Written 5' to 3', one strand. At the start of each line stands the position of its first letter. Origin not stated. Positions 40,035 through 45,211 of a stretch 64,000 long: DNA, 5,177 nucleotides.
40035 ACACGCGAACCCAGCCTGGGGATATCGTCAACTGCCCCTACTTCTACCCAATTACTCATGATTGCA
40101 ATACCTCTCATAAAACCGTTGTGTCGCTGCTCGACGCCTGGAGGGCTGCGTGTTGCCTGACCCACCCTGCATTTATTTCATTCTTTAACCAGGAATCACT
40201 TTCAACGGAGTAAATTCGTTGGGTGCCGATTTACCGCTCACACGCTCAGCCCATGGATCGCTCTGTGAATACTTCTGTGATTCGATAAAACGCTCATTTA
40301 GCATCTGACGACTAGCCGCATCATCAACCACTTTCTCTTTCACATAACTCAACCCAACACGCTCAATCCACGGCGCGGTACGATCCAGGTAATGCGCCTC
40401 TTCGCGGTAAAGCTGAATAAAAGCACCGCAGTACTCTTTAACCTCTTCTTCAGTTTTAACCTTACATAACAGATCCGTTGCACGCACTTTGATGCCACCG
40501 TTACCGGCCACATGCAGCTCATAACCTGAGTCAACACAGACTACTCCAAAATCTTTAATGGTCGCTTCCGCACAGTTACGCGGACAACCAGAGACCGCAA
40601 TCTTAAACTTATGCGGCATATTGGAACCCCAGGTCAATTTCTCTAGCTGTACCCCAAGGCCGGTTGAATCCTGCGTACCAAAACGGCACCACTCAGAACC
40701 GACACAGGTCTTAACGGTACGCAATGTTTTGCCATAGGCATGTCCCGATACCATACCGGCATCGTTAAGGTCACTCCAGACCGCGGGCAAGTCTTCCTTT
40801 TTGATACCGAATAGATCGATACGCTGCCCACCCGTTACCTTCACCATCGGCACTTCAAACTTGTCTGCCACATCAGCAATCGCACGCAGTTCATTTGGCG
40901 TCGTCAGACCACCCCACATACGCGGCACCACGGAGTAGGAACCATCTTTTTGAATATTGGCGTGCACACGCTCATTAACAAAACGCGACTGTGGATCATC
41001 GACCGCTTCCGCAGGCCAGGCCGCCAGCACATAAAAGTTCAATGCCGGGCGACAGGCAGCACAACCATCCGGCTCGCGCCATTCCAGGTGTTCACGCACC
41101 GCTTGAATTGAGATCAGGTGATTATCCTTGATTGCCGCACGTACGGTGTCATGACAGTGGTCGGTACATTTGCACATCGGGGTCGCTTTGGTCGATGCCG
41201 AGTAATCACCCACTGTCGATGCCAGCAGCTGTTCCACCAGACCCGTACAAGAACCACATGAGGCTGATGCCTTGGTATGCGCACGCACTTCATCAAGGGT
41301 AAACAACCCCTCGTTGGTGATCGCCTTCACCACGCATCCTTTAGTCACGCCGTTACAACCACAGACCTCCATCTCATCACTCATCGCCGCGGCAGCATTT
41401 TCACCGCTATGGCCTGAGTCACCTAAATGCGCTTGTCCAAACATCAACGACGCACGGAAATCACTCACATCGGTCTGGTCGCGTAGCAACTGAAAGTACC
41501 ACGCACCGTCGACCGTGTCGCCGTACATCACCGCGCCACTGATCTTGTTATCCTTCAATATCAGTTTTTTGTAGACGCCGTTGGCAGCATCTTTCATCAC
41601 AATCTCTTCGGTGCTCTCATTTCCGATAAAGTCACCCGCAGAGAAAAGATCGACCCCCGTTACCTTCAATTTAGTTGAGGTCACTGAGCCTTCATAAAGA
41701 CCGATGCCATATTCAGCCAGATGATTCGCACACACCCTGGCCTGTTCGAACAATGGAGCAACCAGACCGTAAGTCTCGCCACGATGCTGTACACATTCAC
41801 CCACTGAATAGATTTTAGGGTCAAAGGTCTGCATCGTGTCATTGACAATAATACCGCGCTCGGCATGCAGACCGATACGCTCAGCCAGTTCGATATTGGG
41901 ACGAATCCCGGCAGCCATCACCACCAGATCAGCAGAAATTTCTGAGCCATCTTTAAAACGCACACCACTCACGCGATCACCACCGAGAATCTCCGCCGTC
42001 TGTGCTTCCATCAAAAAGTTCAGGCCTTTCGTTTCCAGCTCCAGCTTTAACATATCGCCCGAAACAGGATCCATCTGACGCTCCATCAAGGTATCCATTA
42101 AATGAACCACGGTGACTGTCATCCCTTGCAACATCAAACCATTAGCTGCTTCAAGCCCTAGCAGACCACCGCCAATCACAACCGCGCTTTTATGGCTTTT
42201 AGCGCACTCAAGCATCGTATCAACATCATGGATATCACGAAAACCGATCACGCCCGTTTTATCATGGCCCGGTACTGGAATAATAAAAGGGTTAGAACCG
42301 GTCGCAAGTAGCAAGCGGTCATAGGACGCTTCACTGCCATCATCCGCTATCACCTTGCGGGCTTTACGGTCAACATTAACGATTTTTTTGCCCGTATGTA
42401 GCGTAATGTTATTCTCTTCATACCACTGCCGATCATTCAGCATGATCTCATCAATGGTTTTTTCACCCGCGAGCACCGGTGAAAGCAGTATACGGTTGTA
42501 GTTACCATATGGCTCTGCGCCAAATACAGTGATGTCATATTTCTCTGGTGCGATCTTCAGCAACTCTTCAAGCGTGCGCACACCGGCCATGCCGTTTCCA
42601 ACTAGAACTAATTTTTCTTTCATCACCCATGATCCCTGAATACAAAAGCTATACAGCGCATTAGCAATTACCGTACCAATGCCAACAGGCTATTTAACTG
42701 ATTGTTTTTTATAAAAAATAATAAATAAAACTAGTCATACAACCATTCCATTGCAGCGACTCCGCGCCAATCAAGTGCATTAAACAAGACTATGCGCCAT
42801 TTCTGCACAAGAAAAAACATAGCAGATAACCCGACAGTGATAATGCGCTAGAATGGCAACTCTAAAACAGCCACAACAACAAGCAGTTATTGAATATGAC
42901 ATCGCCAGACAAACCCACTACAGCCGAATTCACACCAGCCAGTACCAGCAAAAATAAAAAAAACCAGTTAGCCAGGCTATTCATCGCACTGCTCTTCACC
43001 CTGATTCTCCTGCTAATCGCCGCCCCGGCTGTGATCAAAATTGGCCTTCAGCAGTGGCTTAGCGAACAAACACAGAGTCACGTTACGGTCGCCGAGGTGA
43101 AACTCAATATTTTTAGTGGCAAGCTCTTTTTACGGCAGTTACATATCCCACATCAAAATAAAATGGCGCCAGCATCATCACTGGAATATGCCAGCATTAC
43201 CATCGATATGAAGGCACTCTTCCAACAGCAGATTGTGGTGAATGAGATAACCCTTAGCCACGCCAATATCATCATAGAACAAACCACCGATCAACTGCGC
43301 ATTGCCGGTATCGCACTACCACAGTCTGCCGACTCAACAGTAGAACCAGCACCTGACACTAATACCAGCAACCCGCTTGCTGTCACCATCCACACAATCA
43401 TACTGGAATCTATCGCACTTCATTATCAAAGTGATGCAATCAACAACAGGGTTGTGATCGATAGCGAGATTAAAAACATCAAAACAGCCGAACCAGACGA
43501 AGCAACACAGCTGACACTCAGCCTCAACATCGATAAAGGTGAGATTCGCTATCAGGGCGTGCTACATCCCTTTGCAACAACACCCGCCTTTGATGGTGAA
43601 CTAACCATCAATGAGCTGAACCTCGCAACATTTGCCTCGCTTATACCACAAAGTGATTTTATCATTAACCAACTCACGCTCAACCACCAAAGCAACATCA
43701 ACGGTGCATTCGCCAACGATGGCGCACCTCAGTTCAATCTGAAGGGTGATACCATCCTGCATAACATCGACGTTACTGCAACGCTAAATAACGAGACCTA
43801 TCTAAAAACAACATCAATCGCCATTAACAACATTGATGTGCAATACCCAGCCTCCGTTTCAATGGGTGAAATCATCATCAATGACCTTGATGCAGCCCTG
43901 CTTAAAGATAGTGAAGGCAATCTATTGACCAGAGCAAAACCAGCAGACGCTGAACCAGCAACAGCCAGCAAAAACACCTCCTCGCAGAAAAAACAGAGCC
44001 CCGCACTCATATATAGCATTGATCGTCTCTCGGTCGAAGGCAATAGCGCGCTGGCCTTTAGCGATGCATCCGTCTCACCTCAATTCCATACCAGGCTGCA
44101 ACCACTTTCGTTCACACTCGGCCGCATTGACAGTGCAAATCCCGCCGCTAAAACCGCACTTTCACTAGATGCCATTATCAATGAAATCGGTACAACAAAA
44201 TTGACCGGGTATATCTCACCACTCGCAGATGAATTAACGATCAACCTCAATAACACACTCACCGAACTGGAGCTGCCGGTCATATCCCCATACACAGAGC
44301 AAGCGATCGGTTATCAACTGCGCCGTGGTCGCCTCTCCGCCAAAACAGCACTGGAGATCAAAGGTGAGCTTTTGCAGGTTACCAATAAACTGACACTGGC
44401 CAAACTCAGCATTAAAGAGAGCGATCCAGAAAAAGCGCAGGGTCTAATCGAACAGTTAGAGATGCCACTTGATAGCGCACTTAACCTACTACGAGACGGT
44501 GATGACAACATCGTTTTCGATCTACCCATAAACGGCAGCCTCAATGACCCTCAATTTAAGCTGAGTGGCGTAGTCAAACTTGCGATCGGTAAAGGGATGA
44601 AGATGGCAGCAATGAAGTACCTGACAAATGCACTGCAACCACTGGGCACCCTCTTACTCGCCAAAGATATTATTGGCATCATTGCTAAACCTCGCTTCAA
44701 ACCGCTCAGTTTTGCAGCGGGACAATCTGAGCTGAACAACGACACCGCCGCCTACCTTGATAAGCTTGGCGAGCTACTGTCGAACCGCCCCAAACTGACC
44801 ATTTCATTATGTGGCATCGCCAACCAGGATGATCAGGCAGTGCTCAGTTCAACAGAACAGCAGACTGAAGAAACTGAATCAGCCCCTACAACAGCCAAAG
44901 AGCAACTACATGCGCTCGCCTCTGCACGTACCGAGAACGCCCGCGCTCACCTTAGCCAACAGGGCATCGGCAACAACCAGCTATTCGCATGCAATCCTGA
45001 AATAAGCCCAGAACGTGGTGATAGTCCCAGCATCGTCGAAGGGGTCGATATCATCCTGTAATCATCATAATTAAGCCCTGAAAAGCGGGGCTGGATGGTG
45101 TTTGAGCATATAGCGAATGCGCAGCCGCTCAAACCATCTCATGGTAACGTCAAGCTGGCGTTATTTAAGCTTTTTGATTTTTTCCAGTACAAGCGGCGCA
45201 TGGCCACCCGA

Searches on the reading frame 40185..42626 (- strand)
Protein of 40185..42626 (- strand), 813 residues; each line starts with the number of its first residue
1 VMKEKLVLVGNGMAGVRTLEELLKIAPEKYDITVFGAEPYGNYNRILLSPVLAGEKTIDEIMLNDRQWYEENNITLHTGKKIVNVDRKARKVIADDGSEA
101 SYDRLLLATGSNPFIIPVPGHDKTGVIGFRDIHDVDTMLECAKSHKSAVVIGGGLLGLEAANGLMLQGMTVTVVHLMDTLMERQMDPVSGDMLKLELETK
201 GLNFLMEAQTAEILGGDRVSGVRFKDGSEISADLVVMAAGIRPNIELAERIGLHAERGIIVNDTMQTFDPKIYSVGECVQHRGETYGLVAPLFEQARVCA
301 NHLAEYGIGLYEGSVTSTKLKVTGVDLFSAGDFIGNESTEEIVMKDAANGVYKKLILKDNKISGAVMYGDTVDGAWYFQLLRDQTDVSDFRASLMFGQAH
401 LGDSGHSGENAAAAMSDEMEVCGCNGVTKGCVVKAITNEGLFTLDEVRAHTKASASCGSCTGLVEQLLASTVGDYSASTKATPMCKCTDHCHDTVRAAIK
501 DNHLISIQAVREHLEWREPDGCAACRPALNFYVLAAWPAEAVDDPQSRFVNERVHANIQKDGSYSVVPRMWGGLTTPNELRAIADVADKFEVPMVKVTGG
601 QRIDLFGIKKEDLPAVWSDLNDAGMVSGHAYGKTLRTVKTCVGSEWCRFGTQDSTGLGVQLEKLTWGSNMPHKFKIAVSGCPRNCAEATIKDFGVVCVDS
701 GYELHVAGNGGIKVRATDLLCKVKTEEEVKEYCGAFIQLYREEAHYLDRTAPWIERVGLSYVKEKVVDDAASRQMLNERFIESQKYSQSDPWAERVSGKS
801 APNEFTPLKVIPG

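Call 25: search_protein_families(library=pfam, proteins=[window:40185-42626:-], max_evalue=0.00001)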
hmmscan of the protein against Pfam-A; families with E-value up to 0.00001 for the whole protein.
window:40185-42626:- (813 aa): 7 families
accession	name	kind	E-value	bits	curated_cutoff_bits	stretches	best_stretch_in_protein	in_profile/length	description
PF07992.20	Pyr_redox_2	-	7.2e-56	190.2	26.1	1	5-284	2-282/291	Pyridine nucleotide-disulphide oxidoreductase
PF01077.27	NIR_SIR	-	6.4e-33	113.9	27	1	632-769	2-153/158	Nitrite and sulphite reductase 4Fe-4S domain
PF04324.20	Fer2_BFD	-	2.5e-23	82.6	26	2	421-469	2-49/50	BFD-like [2Fe-2S] binding domain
PF18267.7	Rubredoxin_C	-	6.6e-20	71.3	25.9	1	317-384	2-69/70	Rubredoxin NAD+ reductase C-terminal domain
PF00070.33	Pyr_redox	-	9.1e-16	58.6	22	1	148-227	2-82/82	Pyridine nucleotide-disulphide oxidoreductase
PF03460.22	NIR_SIR_ferr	-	2.5e-15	56.4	24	1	558-622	2-68/69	Nitrite/Sulfite reductase ferredoxin-like half domain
PF13738.12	Pyr_redox_3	-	6.7e-10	39.1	30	1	66-276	88-305/305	Pyridine nucleotide-disulphide oxidoreductase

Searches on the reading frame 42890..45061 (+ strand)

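Call 25: search_protein_families(library=pfam, proteins=[window:42890-45061:+], max_evalue=0.00001)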
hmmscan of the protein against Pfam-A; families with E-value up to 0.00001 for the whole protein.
window:42890-45061:+ (723 aa): 1 family
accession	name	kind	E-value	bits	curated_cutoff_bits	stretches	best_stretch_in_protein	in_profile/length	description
PF05359.17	DUF748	-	1.2e-73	249.2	50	2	152-654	447-930/1037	Domain of Unknown Function (DUF748)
